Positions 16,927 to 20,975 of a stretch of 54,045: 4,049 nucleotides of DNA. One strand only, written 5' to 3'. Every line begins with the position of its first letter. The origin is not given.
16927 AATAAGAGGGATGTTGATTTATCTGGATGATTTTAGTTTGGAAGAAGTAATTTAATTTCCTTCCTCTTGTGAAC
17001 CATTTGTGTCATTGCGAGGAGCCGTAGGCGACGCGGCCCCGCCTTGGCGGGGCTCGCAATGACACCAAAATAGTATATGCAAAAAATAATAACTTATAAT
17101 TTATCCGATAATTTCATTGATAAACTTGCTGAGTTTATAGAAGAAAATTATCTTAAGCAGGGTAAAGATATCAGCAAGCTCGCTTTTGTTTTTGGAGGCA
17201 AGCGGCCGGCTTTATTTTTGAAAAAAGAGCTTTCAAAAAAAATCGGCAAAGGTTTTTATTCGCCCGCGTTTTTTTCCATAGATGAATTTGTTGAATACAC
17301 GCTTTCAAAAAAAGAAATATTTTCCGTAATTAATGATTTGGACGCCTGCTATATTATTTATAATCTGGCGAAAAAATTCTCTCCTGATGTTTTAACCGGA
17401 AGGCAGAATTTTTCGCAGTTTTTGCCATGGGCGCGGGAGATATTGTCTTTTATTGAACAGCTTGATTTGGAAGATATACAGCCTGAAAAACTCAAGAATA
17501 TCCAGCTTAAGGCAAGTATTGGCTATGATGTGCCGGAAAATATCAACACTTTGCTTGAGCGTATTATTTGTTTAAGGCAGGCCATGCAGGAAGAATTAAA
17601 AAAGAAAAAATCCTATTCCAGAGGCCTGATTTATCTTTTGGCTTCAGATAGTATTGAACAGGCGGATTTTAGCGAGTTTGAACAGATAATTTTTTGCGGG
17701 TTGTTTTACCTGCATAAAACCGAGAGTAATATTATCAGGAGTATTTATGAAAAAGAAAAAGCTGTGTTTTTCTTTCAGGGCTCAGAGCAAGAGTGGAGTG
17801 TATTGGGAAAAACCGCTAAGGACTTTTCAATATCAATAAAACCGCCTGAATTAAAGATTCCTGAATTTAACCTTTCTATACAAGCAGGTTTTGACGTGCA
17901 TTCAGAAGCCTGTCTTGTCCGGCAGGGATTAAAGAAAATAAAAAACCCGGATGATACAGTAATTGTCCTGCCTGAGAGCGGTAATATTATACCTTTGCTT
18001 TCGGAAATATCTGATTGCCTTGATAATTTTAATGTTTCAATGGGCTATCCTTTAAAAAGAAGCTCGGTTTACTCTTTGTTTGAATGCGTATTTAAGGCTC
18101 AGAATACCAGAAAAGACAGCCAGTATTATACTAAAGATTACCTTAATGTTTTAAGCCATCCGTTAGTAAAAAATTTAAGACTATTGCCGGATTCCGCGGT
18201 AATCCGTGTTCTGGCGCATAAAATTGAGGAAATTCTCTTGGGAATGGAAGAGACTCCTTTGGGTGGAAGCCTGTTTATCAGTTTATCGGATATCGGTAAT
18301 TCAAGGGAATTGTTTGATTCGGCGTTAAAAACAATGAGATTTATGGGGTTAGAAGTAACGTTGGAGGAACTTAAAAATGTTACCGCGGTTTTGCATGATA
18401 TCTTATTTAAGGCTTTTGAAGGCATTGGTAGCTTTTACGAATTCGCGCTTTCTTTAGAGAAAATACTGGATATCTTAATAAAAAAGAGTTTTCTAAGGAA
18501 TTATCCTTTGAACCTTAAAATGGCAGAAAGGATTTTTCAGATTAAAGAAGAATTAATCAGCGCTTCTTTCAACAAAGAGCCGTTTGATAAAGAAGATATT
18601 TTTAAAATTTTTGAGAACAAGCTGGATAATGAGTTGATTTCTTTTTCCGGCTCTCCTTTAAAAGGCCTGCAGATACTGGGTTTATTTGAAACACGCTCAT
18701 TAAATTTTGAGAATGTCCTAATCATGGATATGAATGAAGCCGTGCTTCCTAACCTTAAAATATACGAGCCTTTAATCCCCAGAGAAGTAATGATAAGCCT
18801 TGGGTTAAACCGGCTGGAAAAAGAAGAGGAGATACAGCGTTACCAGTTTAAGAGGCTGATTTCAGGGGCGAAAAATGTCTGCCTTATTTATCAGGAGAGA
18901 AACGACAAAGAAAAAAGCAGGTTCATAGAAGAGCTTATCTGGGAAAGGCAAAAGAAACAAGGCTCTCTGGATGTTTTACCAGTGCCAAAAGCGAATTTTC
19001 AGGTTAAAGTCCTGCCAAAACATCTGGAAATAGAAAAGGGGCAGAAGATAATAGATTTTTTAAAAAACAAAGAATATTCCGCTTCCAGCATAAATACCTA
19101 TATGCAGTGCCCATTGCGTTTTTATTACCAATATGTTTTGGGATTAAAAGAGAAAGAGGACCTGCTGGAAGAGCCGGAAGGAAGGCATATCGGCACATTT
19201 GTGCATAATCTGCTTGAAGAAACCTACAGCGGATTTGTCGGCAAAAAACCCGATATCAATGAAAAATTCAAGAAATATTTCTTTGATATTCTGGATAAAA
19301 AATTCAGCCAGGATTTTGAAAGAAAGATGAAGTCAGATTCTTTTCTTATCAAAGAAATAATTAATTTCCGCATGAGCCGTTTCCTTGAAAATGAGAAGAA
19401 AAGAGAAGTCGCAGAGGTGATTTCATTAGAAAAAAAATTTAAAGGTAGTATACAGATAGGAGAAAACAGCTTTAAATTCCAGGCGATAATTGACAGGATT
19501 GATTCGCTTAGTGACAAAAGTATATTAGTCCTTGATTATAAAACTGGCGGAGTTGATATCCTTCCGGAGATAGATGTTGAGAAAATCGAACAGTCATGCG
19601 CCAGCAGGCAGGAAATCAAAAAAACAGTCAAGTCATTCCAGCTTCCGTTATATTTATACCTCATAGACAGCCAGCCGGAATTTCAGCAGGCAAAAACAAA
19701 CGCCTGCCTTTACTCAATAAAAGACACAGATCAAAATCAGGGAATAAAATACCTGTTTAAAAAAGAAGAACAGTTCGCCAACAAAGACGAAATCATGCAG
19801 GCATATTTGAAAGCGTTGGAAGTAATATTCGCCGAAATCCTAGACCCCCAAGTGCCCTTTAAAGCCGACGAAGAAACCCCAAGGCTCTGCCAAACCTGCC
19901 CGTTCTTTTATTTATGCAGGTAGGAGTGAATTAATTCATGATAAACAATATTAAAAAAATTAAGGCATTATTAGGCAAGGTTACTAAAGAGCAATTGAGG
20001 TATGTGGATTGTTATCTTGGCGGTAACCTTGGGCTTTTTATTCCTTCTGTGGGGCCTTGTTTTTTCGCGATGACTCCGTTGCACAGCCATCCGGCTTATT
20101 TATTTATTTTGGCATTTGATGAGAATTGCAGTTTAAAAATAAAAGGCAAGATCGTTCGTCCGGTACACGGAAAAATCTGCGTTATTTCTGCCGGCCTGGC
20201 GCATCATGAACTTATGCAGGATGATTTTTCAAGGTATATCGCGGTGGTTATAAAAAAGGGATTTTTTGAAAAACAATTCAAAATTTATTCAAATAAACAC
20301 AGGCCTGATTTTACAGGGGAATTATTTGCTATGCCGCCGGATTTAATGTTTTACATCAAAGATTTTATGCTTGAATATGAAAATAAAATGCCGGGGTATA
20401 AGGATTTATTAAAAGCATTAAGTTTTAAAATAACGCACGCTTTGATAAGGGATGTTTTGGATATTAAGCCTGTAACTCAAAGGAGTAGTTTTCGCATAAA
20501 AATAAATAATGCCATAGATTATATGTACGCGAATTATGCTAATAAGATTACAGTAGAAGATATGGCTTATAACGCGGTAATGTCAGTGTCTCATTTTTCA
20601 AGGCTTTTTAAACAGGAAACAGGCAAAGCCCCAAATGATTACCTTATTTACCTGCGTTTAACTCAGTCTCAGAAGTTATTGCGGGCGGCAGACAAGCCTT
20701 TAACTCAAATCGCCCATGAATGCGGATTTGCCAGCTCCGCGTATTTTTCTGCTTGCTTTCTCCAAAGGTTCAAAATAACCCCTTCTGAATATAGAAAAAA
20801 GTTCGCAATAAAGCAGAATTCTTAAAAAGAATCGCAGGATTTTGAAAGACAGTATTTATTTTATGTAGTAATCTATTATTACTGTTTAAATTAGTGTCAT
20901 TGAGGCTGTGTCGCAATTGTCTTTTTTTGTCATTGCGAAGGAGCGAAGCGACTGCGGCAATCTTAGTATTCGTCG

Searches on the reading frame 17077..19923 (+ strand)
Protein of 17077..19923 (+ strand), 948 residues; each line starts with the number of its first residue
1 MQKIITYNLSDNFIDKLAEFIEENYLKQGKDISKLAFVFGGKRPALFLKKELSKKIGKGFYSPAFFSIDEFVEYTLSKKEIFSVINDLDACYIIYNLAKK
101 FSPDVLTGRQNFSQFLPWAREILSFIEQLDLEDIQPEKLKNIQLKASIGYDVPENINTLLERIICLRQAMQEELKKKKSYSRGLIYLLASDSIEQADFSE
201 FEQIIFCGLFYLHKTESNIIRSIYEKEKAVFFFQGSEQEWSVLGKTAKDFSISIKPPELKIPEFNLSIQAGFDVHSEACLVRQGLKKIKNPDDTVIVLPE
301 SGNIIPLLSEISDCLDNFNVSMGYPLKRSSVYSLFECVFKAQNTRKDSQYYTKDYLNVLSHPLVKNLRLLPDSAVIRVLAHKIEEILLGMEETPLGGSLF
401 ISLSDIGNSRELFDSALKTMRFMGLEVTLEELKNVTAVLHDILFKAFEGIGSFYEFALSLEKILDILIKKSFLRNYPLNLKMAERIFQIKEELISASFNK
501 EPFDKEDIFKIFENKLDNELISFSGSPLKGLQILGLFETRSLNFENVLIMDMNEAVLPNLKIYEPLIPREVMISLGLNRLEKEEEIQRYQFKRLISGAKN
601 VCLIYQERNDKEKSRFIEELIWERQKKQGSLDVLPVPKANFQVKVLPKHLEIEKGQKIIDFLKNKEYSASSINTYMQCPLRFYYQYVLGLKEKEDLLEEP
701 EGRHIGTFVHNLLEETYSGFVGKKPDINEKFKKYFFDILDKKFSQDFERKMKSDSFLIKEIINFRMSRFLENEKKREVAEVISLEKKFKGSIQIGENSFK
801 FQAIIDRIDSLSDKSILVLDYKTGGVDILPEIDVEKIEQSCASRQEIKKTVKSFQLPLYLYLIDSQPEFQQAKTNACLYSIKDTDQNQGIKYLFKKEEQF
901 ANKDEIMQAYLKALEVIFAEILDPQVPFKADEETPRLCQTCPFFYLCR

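Call 68: search_protein_families(library=pfam, proteins=[window:17077-19923:+], max_evalue=0.00001)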
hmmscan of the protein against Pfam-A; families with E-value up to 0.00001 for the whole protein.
window:17077-19923:+ (948 aa): 1 family
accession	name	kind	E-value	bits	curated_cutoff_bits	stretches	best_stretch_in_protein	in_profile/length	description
PF12705.13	PDDEXK_1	-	1.5e-31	110.6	22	1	667-948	2-247/247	PD-(D/E)XK nuclease superfamily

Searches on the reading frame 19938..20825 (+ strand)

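Call 68: search_protein_families(library=pfam, proteins=[window:19938-20825:+], max_evalue=0.00001)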
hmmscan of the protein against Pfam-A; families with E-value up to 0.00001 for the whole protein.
window:19938-20825:+ (295 aa): 2 families
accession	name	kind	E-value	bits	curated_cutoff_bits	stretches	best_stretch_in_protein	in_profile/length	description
PF00165.29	HTH_AraC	-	6e-22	77.7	26.6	2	199-236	4-41/42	Bacterial regulatory helix-turn-helix proteins, AraC family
PF12833.13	HTH_18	-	1.7e-21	76.8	33.6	1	213-287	5-79/80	Helix-turn-helix domain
